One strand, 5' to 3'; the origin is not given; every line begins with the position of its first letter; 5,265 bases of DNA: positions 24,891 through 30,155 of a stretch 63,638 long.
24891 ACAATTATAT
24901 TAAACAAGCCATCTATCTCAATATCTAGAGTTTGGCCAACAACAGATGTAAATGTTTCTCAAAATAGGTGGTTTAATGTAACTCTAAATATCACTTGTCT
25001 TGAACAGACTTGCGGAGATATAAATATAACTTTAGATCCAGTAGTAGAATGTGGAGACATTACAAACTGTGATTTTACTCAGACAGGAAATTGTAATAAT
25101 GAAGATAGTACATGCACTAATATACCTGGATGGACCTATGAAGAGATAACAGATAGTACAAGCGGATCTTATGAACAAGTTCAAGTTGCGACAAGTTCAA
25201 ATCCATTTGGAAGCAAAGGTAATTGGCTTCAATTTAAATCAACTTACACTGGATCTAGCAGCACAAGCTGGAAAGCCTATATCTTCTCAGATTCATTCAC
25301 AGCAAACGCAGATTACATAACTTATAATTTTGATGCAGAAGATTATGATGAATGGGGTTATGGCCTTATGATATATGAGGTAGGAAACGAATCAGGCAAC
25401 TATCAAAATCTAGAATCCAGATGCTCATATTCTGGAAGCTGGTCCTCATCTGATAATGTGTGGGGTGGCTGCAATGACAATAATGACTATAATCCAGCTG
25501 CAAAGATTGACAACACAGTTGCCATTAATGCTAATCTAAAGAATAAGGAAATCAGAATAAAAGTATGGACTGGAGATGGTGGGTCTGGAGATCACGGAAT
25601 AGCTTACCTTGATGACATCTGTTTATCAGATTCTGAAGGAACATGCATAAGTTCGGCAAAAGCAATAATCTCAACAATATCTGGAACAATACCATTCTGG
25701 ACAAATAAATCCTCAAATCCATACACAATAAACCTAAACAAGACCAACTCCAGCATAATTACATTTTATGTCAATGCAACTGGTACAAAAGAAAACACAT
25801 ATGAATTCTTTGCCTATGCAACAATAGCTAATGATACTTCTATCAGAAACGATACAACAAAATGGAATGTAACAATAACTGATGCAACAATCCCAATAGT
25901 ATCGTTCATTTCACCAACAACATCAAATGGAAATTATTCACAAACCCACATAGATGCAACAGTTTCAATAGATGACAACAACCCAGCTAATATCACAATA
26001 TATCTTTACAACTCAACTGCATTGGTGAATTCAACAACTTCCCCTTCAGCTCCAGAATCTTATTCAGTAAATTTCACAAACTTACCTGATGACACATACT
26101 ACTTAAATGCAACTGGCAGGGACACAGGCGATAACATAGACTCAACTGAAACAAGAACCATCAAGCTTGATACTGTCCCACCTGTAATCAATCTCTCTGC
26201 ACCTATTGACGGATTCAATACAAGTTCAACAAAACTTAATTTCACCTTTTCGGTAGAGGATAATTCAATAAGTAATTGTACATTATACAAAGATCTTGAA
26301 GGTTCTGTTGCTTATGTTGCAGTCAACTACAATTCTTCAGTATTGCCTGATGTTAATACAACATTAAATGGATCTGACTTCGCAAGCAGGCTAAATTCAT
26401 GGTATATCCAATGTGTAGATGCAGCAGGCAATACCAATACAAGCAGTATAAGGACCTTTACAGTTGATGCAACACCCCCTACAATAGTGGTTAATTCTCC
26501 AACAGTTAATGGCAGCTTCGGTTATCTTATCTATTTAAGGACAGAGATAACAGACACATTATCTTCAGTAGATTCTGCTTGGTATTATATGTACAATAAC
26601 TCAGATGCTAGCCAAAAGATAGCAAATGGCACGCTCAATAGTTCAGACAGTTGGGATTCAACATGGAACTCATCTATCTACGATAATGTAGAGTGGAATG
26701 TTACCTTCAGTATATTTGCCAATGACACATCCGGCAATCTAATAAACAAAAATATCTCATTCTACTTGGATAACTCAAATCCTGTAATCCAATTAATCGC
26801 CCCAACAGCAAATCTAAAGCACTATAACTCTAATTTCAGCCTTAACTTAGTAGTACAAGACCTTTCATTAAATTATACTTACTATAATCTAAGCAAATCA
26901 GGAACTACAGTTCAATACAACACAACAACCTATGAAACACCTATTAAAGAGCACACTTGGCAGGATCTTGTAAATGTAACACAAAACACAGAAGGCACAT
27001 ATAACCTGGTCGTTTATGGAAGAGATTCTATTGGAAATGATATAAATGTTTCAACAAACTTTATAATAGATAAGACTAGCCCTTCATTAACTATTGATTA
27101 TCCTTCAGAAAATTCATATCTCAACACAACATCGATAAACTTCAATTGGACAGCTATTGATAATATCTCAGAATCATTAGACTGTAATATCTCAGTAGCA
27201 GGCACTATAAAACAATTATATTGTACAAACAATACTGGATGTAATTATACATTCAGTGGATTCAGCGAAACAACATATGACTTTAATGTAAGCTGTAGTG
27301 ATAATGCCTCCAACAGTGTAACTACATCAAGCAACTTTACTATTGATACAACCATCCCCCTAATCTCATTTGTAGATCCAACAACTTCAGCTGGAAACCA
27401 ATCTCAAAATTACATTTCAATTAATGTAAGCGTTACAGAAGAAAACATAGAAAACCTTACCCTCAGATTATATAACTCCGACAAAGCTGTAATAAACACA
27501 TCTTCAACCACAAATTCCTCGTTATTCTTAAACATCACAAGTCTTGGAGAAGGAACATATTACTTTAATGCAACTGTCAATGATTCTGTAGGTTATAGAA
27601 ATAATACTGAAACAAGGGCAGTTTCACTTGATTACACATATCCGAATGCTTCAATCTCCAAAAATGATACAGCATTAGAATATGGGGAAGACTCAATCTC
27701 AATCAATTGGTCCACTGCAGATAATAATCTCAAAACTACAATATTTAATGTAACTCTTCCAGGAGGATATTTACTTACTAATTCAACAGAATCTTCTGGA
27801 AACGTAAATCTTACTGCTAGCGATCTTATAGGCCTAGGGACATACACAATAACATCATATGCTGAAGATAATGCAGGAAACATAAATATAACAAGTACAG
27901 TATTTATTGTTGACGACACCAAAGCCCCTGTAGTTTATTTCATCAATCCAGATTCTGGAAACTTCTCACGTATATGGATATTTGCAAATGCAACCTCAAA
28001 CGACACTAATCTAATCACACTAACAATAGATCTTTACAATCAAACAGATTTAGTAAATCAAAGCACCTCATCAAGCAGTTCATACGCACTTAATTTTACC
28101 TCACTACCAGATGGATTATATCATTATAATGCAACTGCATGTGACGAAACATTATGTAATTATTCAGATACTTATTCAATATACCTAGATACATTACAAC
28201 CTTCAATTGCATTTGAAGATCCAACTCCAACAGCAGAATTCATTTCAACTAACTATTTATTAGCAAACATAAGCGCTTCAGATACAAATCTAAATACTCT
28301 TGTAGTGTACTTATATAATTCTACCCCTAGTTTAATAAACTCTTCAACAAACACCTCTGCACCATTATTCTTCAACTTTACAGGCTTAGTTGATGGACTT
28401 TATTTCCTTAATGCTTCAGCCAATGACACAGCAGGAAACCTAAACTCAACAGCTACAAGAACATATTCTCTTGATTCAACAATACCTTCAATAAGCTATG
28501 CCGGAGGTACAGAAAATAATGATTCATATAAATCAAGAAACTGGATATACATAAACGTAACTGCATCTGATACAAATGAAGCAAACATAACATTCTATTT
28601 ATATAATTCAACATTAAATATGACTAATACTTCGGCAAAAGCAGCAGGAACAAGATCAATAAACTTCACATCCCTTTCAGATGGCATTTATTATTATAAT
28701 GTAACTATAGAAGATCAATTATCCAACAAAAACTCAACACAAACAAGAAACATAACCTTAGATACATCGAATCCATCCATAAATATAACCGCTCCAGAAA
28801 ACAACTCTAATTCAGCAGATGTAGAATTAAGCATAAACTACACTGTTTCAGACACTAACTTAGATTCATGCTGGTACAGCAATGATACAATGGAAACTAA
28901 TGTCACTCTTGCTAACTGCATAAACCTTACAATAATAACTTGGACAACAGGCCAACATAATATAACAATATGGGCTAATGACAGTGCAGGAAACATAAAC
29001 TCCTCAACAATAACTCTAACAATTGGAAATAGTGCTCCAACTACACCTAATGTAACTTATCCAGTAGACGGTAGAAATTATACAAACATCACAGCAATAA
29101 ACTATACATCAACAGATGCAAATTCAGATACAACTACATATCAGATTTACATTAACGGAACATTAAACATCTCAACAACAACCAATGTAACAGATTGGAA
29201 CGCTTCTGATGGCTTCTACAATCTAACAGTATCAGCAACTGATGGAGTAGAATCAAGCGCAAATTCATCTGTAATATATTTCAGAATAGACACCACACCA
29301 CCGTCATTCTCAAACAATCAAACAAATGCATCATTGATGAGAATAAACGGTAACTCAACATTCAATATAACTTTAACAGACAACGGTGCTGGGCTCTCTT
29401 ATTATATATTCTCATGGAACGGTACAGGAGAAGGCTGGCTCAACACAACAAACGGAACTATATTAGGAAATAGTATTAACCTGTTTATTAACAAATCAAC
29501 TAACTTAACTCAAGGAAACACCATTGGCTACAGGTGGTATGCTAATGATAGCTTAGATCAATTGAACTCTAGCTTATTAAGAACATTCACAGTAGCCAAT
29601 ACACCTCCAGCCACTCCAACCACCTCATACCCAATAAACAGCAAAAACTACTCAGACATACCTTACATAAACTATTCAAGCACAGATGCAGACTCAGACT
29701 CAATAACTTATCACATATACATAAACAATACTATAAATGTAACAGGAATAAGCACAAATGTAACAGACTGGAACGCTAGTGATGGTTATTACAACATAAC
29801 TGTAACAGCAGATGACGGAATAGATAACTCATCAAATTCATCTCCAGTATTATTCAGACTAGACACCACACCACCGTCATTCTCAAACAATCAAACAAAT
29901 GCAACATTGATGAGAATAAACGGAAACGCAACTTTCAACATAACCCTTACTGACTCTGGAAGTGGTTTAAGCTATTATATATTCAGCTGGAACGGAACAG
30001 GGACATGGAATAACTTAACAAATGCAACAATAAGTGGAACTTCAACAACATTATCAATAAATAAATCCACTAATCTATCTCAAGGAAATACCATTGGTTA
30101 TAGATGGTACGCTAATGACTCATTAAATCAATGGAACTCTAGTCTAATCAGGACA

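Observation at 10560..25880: Plug-in display scaffold: eight copies of one host domain, each carrying a cargo inserted at a conserved LDP junction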

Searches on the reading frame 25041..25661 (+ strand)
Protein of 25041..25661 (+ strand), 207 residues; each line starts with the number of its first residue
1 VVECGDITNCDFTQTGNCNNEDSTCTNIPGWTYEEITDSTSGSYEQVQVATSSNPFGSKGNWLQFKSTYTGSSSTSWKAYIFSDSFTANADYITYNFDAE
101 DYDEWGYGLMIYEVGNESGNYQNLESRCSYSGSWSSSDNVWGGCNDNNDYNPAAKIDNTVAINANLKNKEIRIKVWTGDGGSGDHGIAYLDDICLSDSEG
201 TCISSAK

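Call 7: search_protein_families(library=pfam, max_evalue=0.1, proteins=[window:25047-25661:+])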
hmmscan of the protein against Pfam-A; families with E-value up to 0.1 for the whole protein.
seq(205 aa): 0 families

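Call 56: search_solved_structures(query=A5, max_evalue=1)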
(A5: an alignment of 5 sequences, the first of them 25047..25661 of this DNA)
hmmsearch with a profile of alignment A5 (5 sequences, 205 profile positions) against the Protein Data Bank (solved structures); distinct sequences matched with E-value up to 1: 0.

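Call 85: search_protein_families(library=ncbifam, max_evalue=0.01, proteins=[window:25041-25661:+])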
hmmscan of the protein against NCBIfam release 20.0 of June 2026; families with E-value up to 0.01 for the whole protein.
window:25041-25661:+ (207 aa): 0 families

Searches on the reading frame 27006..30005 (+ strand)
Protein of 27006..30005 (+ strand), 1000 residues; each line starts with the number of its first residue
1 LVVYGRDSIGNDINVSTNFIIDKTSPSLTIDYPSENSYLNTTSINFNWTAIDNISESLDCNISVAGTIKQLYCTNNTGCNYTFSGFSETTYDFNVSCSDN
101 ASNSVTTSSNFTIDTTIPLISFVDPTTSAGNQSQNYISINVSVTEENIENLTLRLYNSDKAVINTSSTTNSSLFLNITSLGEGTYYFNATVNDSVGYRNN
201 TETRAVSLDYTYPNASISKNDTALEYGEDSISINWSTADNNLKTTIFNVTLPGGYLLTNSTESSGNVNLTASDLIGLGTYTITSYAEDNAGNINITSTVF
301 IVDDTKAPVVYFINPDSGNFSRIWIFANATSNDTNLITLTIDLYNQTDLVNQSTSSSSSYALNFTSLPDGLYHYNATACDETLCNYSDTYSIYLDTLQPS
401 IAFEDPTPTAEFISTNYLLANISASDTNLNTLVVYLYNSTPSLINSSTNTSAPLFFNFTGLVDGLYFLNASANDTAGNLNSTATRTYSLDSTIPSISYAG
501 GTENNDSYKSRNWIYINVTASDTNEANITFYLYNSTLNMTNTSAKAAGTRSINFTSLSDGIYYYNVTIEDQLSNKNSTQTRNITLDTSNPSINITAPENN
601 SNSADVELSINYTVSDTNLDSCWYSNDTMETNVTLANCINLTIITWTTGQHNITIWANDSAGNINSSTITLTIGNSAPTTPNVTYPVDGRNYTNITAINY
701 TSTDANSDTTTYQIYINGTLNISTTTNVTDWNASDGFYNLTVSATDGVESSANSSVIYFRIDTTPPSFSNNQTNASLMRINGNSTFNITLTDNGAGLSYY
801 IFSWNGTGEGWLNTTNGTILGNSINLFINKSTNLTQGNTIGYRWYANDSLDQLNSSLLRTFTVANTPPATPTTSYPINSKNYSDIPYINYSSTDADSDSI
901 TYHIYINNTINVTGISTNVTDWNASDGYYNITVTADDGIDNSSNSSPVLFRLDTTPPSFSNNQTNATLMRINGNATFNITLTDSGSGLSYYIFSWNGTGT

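Call 54: search_protein_families(library=pfam, max_evalue=0.0001, proteins=[window:27006-30005:+])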
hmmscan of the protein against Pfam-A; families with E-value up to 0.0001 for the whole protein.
window:27006-30005:+ (1000 aa): 1 family
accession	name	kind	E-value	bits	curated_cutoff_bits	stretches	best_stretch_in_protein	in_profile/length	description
PF19077.6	Big_13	-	6.1e-27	94.5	27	0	501-587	16-102/102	Bacterial Ig-like domain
